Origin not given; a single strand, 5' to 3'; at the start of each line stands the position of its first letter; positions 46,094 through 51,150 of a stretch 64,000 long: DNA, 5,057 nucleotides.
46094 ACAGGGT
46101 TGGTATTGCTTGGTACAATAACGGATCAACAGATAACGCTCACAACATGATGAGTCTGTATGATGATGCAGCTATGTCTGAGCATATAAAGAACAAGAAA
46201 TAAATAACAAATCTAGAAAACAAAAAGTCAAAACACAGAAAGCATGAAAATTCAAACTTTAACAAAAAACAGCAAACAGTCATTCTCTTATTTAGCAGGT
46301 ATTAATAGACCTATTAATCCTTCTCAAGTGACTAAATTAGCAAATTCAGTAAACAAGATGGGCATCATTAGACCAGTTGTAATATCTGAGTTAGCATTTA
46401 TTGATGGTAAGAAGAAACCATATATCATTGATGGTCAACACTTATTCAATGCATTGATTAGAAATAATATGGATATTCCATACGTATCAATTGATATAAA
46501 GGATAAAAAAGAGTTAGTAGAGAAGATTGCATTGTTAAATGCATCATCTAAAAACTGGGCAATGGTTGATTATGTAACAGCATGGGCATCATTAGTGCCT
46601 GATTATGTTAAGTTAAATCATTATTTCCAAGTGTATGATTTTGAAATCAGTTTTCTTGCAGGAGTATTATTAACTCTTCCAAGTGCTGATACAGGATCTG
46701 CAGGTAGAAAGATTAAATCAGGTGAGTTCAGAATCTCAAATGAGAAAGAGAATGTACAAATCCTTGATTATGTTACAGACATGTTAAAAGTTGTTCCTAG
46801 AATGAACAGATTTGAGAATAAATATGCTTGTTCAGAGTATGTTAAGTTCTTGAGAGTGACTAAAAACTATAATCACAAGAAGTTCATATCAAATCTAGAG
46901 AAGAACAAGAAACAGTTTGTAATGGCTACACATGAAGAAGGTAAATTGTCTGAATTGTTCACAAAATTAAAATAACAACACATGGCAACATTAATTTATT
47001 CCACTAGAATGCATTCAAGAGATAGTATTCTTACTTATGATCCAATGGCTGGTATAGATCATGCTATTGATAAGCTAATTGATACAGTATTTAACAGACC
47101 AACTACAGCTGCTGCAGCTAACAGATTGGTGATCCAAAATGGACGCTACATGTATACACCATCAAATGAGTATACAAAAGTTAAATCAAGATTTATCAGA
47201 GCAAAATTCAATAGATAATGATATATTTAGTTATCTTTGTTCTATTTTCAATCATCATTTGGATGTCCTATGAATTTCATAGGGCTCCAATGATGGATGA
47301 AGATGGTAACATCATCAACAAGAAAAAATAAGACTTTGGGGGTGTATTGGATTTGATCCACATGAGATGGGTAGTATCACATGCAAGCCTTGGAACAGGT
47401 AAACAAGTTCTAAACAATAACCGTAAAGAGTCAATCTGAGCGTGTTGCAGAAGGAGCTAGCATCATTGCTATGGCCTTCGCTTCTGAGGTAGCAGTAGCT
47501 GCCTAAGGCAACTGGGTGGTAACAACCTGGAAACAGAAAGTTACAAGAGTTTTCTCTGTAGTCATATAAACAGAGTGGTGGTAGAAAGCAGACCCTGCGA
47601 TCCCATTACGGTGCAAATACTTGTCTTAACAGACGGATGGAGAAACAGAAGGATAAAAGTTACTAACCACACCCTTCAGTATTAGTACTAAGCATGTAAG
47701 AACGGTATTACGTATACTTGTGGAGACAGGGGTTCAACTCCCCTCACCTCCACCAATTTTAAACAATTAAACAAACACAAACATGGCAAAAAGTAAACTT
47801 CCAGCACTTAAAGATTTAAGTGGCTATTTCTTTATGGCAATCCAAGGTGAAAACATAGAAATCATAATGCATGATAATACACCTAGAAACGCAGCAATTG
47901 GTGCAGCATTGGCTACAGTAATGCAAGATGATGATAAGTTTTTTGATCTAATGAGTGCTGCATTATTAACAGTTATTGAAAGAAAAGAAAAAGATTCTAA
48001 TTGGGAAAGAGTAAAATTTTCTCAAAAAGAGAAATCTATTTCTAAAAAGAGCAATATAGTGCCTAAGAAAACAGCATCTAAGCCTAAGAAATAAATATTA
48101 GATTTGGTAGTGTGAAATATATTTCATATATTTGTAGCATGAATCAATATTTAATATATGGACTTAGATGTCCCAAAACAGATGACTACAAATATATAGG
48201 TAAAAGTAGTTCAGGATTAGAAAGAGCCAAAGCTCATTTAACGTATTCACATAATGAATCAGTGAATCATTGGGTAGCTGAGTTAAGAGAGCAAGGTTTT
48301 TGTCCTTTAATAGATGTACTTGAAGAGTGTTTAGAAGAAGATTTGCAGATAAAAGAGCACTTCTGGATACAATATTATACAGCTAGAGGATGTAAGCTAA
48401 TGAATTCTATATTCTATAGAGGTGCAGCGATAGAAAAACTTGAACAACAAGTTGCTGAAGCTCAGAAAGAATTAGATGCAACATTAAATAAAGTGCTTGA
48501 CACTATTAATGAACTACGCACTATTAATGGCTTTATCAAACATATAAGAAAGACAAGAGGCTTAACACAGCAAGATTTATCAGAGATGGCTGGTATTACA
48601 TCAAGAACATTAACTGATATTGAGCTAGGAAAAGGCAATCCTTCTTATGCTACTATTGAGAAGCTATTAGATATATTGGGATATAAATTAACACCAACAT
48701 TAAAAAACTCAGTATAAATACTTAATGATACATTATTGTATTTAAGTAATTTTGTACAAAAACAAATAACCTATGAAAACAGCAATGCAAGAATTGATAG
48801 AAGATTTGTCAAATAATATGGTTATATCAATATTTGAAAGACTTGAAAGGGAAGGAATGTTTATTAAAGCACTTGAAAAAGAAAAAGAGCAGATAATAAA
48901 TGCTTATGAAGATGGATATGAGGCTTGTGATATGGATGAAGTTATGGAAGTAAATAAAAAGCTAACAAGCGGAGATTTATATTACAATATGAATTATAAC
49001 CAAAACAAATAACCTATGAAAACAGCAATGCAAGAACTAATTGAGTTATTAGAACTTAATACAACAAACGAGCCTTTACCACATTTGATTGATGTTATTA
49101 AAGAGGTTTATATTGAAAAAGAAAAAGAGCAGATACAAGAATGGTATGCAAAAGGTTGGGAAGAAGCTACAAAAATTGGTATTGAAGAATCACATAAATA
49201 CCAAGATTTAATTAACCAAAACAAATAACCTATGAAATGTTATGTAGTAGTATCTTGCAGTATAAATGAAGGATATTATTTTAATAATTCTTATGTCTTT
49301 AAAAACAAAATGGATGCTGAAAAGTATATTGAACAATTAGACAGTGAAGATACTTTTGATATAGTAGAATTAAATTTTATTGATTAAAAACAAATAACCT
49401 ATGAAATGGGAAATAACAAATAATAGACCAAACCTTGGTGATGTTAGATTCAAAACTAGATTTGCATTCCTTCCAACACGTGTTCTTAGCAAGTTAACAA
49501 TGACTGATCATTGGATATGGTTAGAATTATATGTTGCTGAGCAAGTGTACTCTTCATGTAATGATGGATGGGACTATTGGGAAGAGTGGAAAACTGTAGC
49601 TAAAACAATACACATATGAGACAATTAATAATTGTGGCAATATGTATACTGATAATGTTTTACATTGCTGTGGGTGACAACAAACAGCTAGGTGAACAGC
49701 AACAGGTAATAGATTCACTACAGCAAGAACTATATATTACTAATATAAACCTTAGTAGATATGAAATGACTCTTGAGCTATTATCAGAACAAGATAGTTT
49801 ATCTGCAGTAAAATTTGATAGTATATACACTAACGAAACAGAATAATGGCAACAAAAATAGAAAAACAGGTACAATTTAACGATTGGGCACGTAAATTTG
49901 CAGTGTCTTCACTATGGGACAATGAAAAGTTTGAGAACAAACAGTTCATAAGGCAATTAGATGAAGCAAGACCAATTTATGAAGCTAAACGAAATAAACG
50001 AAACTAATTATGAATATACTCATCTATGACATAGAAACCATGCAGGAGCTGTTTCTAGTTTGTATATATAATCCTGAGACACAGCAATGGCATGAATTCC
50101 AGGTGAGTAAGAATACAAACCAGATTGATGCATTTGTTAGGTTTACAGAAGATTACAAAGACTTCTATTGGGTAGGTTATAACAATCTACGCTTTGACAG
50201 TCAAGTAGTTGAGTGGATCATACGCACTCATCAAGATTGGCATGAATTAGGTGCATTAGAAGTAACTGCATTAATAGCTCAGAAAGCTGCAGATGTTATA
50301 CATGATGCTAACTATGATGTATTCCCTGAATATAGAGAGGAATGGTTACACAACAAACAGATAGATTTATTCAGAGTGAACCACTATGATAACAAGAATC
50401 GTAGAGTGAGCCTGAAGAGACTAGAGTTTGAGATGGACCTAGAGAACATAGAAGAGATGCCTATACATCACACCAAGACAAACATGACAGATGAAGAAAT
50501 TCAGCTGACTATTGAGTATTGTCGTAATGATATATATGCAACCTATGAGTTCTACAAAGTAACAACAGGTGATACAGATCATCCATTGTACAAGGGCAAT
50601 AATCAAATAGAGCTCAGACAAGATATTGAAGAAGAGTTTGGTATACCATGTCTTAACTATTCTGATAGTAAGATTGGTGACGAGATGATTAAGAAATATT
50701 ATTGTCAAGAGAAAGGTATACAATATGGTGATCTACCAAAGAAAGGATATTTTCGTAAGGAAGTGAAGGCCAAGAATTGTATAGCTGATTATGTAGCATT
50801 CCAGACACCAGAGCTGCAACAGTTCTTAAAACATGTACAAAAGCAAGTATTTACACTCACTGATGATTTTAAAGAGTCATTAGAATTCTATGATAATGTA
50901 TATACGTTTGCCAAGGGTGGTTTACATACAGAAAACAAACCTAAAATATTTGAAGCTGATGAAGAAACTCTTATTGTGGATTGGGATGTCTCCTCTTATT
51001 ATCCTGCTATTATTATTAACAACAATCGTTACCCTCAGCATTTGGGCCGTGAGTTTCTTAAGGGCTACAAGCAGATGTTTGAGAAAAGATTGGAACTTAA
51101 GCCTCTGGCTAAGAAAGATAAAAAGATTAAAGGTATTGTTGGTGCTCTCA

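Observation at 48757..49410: Tandem array of small genes sharing an identical ~20-24 nt start junction, with two clear paralogues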

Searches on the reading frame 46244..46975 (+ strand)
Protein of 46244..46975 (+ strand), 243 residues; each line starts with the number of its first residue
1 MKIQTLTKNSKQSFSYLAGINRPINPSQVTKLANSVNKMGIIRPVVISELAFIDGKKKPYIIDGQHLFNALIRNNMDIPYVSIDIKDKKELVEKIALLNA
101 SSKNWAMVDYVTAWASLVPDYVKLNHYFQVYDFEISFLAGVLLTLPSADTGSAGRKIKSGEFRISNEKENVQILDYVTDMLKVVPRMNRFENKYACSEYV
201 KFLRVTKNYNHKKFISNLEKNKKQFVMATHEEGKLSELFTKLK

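Call 7: search_protein_families(library=pfam, proteins=[window:46244-46975:+], max_evalue=0.1)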
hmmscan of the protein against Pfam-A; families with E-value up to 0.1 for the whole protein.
window:46244-46975:+ (243 aa): 2 families
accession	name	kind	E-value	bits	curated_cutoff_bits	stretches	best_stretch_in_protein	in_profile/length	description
PF02195.25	ParB_N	-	0.0011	19.3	26.3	1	25-92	23-87/95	ParB N-terminal domain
PF08857.17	ParBc_2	-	0.037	14.6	23.6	0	44-89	45-83/158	Putative ParB-like nuclease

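Call 9: search_protein_families(library=phrogs, proteins=[window:46244-46975:+], max_evalue=0.01)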
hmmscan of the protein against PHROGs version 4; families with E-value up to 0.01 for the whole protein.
window:46244-46975:+ (243 aa): 6 families
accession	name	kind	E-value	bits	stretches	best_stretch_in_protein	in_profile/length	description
phrog_12305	-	DNA, RNA and nucleotide metabolism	4.4e-14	53.3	1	36-222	37-209/271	ParB-like partition protein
phrog_620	-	DNA, RNA and nucleotide metabolism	0.00078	20.6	1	25-96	28-93/217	ParB-like partition protein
phrog_1033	-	DNA, RNA and nucleotide metabolism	0.00078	20.3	1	19-100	46-130/334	ParB-like partition protein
phrog_8071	-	DNA, RNA and nucleotide metabolism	0.0039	17.5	1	23-109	24-102/389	ParB-like partition protein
phrog_2159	-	DNA, RNA and nucleotide metabolism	0.004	17.5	1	30-72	85-123/365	ParB-like partition protein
phrog_723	-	DNA, RNA and nucleotide metabolism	0.0047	17.8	1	27-86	31-90/223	ParB-like partition protein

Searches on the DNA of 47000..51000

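Call 25: search_rna_families(source=window, start=47000, end=51000, threshold=evalue, max_evalue=1)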
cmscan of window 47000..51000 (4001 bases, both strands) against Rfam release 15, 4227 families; matches with E-value up to 1: 2.
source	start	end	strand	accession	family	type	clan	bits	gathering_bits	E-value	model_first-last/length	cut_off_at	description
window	47338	47755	+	RF00023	tmRNA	Gene;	CL00001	74.1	47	4e-28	1-374/374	no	transfer-messenger RNA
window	47706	47965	+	RF04321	tmRNA_permuted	Gene;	-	18.9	47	0.63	1-213/213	no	permuted transfer-messenger RNA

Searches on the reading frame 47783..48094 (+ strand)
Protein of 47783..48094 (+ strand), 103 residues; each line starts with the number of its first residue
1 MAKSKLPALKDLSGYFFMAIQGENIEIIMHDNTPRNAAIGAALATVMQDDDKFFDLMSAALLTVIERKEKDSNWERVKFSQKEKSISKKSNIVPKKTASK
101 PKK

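Call 7: search_protein_families(library=pfam, proteins=[window:47783-48094:+], max_evalue=0.1)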
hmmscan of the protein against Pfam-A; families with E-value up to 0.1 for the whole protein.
window:47783-48094:+ (103 aa): 1 family
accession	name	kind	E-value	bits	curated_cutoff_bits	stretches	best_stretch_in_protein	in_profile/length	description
PF20355.3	DUF6650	-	0.02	15.3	27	1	37-88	74-125/150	Family of unknown function (DUF6650)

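Call 9: search_protein_families(library=phrogs, proteins=[window:47783-48094:+], max_evalue=0.01)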
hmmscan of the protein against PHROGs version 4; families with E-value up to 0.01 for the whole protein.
window:47783-48094:+ (103 aa): 0 families

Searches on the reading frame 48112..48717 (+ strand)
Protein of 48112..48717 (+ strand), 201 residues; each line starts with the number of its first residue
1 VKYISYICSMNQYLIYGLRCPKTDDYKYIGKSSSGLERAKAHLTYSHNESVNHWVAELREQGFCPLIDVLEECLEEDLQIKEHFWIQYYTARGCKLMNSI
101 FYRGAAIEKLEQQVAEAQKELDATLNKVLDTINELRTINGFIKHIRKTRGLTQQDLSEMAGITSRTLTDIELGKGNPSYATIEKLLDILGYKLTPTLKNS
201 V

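Call 7: search_protein_families(library=pfam, proteins=[window:48112-48717:+], max_evalue=0.1)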
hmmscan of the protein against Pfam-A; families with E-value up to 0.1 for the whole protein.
window:48112-48717:+ (201 aa): 13 families
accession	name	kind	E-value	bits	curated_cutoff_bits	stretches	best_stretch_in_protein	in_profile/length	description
PF01381.28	HTH_3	-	1.3e-13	51.1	23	1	142-194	1-53/55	Helix-turn-helix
PF12844.13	HTH_19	-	9.8e-11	41.8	30.2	1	141-193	3-55/64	Helix-turn-helix domain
PF13560.12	HTH_31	-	5.3e-09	36.7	27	1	141-190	5-55/64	Helix-turn-helix domain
PF13443.12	HTH_26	-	1.9e-05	25.2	22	1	142-191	2-52/63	Cro/C1-type HTH DNA-binding domain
PF15731.11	MqsA_antitoxin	-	0.00093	19.8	30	1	116-189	48-120/131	Antitoxin component of bacterial toxin-antitoxin system, MqsA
PF18052.6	Rx_N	-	0.0041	17.6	27.7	0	44-79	47-81/93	Rx N-terminal domain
PF21716.3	dnstrm_HI1420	-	0.0053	17.1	27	1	118-194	14-87/90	Probable addiction module antidote protein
PF04799.18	Fzo_mitofusin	-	0.0065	16.4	27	1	107-158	103-154/161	fzo-like conserved region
PF13744.12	HTH_37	-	0.0093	16.2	27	1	141-189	22-68/80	Helix-turn-helix domain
PF13545.12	HTH_Crp_2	-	0.013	15.9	27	0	150-168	22-40/70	Crp-like helix-turn-helix domain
PF13413.12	HTH_25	-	0.022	15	24.6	1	144-173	4-33/62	Helix-turn-helix domain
PF13412.12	HTH_24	-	0.024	14.6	21.9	1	143-168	10-35/48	Winged helix-turn-helix DNA-binding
PF11083.13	Relaxase_C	-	0.065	13.9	30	0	105-170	22-91/125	C-terminal helical hairpin domain from relaxase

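Call 9: search_protein_families(library=phrogs, proteins=[window:48112-48717:+], max_evalue=0.01)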
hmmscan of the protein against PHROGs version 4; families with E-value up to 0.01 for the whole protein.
window:48112-48717:+ (201 aa): 23 families
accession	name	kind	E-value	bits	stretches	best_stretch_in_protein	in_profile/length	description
phrog_1373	-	transcription regulation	4.2e-10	40.9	1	116-194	54-120/166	transcriptional regulator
phrog_3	-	transcription regulation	1.5e-09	39.2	1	131-192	82-141/430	transcriptional repressor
phrog_8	-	transcription regulation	1.7e-09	38.6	1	134-191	79-130/346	transcriptional regulator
phrog_4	-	transcription regulation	1.2e-07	32.1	1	93-191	92-186/400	transcriptional repressor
phrog_2439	-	transcription regulation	3.1e-07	30.6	1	142-192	12-62/367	transcriptional regulator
phrog_4268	-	transcription regulation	1.2e-06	29.6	1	116-196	15-92/96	transcriptional repressor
phrog_2967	-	transcription regulation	1.4e-06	29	1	139-190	12-63/225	transcriptional regulator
phrog_7241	-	transcription regulation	3.1e-06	28.3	1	142-192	66-116/122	transcriptional regulator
phrog_2104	-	unknown function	4.5e-06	27.8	1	142-188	44-89/103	-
phrog_5823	-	transcription regulation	6.4e-06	26.5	1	138-194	7-64/404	transcriptional regulator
phrog_147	-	transcription regulation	3.3e-05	25.2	1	142-186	9-54/100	transcriptional regulator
phrog_4031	-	unknown function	8.3e-05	22.2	1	105-198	487-578/626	-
phrog_9425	-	transcription regulation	0.00011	22.9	1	144-196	15-67/72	transcriptional repressor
phrog_6831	-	transcription regulation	0.00024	22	1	142-187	11-56/68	transcriptional regulator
phrog_7950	-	transcription regulation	0.00037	21.5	1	134-171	4-41/68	transcriptional repressor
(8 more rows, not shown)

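Call 46: search_solved_structures(query=window:48139-48717:+, max_evalue=1, show_alignments=1)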
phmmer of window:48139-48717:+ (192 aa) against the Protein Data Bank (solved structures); distinct sequences matched with E-value up to 1: 60.
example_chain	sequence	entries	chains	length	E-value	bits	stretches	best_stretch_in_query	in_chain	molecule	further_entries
8tac_A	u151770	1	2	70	4.2e-07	33.6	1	122-182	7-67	DBP48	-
8ezt_A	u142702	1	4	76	6.3e-06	29.8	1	129-184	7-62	HipB(Lp)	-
6jq1_A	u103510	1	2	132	0.00017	25.1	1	133-178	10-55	Transcriptional regulator, XRE family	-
6rnz_A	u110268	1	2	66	0.00027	24.4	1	133-178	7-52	HTH-type transcriptional regulator DdrOC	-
6af3_B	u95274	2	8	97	0.00061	23.3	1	129-184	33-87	HigA antitoxin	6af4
6rnx_A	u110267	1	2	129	0.0013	22.2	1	133-178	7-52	HTH-type transcriptional regulator DdrOC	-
6rmq_A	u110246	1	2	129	0.0013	22.2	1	133-178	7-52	HTH-type transcriptional regulator DdrOC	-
4pu3_D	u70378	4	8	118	0.0019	21.7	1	114-185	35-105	Toxin-antitoxin system antidote transcriptional repressor Xre family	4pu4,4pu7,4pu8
2b5a_A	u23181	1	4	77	0.0024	21.4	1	126-180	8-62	C.BclI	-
9sf2_A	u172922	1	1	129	0.003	21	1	133-179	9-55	Transcriptional regulator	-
1y9q_A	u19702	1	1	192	0.0037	20.7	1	130-178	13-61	transcriptional regulator, HTH_3 family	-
9k3w_A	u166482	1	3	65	0.0058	20.1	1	133-185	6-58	Transcriptional regulator, PbsX family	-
4d49_A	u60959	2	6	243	0.0073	19.8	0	43-123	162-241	ARMADILLO REPEAT PROTEIN ARM00027 | YIII(Dq.V1)4CPAF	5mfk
7t5u_A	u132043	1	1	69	0.0078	19.7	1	132-182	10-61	Helix-turn-helix domain-containing protein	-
2mez_A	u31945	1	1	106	0.012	19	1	132-191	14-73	Multiprotein Bridging Factor (MBP-like)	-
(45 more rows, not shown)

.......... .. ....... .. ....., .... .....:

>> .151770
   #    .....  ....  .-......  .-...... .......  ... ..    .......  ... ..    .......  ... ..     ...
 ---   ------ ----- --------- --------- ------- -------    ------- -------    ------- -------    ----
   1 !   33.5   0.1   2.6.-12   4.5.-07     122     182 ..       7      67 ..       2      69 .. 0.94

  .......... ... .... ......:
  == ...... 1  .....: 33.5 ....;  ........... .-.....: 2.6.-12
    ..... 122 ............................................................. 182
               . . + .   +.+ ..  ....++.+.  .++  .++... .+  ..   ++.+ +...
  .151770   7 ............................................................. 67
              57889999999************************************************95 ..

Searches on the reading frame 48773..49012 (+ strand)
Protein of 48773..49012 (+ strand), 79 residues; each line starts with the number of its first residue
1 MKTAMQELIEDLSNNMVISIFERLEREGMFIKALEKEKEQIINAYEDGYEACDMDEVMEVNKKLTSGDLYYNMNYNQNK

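Call 7: search_protein_families(library=pfam, proteins=[window:48773-49012:+], max_evalue=0.1)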
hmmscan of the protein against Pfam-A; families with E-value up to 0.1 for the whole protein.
window:48773-49012:+ (79 aa): 1 family
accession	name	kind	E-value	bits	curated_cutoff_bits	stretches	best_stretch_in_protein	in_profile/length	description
PF19890.4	DUF6363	-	0.034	14.4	26.4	1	27-52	38-63/75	Domain of unknown function (DUF6363)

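Call 9: search_protein_families(library=phrogs, proteins=[window:48773-49012:+], max_evalue=0.01)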
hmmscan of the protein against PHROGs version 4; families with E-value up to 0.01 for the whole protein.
window:48773-49012:+ (79 aa): 0 families
